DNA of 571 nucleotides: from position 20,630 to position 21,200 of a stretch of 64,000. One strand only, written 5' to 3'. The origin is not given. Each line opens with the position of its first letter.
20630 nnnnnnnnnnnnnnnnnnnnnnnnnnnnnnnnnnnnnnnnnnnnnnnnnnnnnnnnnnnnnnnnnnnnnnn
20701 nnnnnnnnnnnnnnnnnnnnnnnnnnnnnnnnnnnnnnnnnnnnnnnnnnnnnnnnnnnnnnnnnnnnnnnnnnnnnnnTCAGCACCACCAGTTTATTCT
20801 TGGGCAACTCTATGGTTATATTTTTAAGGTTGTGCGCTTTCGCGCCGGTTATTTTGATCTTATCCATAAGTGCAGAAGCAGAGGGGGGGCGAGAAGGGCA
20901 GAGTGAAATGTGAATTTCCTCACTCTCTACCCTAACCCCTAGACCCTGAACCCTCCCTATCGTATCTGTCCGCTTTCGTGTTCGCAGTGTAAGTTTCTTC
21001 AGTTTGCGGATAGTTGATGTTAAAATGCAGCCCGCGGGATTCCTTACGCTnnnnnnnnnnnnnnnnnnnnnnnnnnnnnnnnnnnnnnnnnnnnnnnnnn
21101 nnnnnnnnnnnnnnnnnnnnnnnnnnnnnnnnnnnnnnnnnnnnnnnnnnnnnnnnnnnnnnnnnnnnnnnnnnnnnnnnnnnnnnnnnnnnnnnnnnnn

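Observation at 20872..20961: AGGGT-type heptad array that encodes the last 6 codons and the stop of nadB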

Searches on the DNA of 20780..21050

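Call 63: search_rna_families(source=window, start=20780, end=21050, threshold=evalue, max_evalue=10)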
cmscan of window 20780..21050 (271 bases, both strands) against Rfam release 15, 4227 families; matches with E-value up to 10: 3.
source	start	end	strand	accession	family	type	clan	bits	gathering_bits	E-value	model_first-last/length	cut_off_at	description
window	20883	20941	+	RF03964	mir-H1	Gene; miRNA;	-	18.4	97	1.3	1-85/85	no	mir-H1 microRNA precursor family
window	20883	20941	-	RF03964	mir-H1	Gene; miRNA;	-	17.5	97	2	1-85/85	no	mir-H1 microRNA precursor family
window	20881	20943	+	RF03778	mir-483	Gene; miRNA;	-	13.9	60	5.6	1-75/75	no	mir-483 microRNA precursor family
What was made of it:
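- On Known structured RNA families (Rfam 15): In 20780-21050 the only hits are chance miRNA-model hits of 14-18 bits, against cutoffs of 60-97 (call 63).
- Tried and rejected: There is no Rfam support (call 63).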
